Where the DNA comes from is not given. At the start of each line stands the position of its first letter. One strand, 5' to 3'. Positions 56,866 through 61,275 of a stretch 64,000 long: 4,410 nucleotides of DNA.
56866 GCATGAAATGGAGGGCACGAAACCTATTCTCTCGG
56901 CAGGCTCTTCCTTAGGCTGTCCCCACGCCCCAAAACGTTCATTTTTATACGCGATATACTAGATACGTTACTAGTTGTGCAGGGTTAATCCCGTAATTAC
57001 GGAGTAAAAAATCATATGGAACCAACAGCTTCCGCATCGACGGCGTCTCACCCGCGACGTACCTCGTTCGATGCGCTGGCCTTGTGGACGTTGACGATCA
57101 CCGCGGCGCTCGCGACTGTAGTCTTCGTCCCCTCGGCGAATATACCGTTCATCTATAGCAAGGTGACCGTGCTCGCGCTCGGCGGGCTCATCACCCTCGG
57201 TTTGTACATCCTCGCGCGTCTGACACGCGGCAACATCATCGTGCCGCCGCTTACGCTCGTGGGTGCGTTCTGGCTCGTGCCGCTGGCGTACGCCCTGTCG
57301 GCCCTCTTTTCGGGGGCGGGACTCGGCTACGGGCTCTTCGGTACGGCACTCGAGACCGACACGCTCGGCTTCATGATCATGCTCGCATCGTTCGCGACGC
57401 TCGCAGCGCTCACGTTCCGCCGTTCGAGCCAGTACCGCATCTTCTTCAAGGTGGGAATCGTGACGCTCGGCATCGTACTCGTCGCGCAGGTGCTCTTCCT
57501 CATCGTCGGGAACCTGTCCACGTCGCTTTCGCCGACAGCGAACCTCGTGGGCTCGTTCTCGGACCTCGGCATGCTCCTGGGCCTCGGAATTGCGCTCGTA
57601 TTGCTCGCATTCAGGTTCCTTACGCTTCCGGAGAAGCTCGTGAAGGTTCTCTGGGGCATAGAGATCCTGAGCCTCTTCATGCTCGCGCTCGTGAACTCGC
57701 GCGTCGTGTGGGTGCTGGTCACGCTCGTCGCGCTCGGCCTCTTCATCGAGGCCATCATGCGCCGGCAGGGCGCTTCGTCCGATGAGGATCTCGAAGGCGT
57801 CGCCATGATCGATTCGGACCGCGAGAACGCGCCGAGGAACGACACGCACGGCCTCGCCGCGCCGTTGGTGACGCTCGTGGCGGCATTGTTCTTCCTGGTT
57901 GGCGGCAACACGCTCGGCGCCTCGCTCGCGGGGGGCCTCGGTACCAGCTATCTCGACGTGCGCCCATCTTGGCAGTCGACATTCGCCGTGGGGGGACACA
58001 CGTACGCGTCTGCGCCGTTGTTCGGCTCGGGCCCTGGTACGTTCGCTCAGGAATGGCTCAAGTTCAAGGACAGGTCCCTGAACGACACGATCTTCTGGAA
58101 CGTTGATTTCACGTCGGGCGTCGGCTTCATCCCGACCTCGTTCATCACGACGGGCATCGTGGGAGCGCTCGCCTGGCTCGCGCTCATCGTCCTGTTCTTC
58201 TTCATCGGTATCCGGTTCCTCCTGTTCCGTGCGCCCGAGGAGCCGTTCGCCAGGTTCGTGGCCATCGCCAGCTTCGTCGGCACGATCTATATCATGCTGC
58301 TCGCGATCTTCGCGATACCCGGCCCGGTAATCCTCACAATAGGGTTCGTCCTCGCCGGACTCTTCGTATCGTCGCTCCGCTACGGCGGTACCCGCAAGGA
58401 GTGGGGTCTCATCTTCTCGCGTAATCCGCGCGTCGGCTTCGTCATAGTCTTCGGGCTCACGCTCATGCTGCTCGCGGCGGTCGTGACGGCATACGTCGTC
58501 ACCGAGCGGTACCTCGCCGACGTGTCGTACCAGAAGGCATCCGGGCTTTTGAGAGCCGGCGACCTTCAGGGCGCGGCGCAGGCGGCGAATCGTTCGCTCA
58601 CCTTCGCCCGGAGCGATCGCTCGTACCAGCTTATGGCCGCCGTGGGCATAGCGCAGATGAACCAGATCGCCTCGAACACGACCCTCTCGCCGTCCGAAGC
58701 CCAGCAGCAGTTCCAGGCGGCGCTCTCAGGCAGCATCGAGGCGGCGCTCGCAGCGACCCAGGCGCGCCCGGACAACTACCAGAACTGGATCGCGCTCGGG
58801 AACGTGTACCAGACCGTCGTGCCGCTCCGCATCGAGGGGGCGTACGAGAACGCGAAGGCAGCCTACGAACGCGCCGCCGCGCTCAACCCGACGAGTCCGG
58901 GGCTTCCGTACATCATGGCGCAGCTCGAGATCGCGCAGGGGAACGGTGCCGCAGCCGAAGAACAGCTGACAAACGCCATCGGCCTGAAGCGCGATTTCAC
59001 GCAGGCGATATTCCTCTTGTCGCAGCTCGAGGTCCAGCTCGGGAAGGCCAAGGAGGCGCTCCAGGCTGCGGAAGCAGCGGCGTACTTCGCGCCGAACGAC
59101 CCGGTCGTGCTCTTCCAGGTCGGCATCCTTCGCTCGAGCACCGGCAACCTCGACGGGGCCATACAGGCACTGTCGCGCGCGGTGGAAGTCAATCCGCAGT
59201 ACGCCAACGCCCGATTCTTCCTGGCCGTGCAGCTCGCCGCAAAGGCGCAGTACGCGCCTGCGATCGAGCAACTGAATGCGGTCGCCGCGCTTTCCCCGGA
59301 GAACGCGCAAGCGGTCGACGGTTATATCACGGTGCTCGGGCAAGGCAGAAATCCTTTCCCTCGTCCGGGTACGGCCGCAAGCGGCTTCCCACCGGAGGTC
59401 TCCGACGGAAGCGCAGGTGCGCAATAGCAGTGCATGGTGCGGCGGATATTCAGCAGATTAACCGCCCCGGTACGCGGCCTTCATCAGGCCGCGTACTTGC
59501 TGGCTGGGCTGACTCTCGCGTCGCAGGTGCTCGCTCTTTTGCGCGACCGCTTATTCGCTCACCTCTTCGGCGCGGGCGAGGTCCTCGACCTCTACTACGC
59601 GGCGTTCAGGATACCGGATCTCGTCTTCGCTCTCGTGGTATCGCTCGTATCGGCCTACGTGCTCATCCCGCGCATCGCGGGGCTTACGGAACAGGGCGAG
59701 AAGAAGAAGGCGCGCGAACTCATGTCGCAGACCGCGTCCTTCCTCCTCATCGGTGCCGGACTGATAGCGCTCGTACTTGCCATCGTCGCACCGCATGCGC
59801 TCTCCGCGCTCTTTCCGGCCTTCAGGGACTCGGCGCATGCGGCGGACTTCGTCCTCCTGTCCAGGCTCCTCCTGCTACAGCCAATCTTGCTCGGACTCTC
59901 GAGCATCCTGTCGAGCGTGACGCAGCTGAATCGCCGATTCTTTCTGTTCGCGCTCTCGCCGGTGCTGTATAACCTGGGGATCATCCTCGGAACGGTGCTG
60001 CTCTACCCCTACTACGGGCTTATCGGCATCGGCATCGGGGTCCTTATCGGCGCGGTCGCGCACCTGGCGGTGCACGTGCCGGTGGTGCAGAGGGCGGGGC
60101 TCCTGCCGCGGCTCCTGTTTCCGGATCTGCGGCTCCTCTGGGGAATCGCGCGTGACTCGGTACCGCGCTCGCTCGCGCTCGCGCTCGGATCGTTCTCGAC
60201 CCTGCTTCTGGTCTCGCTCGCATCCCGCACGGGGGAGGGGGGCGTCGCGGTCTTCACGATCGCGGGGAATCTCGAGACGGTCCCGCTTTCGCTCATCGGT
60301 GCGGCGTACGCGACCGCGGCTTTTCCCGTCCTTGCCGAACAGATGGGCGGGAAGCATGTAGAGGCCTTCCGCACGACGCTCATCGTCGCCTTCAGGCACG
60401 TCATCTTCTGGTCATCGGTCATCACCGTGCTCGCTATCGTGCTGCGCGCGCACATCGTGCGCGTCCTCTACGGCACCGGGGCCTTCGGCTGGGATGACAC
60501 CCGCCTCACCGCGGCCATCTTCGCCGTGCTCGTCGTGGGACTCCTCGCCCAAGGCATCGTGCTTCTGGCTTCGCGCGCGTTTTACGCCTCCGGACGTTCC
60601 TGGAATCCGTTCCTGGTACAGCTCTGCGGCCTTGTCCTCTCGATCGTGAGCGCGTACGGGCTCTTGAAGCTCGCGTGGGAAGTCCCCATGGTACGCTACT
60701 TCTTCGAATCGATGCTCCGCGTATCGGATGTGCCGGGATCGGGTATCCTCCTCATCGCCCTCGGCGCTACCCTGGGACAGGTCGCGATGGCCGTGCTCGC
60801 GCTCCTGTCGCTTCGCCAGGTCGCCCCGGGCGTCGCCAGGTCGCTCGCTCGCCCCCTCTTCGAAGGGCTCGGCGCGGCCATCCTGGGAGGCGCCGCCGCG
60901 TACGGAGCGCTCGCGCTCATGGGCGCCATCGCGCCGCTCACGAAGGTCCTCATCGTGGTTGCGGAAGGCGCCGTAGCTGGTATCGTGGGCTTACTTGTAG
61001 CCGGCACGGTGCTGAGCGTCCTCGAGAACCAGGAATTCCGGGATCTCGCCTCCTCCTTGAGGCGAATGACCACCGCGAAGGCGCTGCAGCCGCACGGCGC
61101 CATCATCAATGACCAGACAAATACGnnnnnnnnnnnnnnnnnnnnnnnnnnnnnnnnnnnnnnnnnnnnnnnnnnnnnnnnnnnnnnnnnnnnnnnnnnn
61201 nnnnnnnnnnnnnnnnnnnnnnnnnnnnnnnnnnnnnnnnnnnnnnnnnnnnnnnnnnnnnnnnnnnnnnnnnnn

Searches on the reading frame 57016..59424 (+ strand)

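Call 79: search_protein_families(library=pfam, proteins=[window:57016-59424:+], max_evalue=0.00001)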
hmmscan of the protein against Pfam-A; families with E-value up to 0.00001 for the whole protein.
window:57016-59424:+ (803 aa): 8 families
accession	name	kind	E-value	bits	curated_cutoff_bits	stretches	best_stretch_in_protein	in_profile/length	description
PF14559.12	TPR_19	-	3e-10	40.7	25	0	606-652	3-49/68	Tetratricopeptide repeat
PF23914.1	TPR_CcmH_CycH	-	1.2e-09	38.7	42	1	666-765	54-156/158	Cytochrome c-type biogenesis protein H TPR domain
PF13371.12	TPR_9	-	1.4e-08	35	35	0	676-733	9-66/73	Tetratricopeptide repeat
PF13428.12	TPR_14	-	9e-08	32.5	23.5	0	703-737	8-42/44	Tetratricopeptide repeat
PF07719.23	TPR_2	-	1.5e-07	31.4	27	0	698-729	3-34/34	Tetratricopeptide repeat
PF13432.12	TPR_16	-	3.4e-07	31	32.7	0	709-764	10-65/65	Tetratricopeptide repeat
PF13414.12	TPR_11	-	6.1e-07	29.5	26.8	0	709-736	7-34/42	TPR repeat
PF13181.12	TPR_8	-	9.6e-06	25.8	25.7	0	699-729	4-34/34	Tetratricopeptide repeat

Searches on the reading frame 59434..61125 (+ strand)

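Call 80: search_protein_families(library=pfam, proteins=[window:59434-61125:+], max_evalue=0.00001)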
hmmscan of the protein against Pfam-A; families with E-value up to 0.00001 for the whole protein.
window:59434-61125:+ (564 aa): 1 family
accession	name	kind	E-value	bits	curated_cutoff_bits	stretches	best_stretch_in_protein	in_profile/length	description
PF03023.19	MurJ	-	5.9e-51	173.9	27.4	1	41-412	1-373/451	Lipid II flippase MurJ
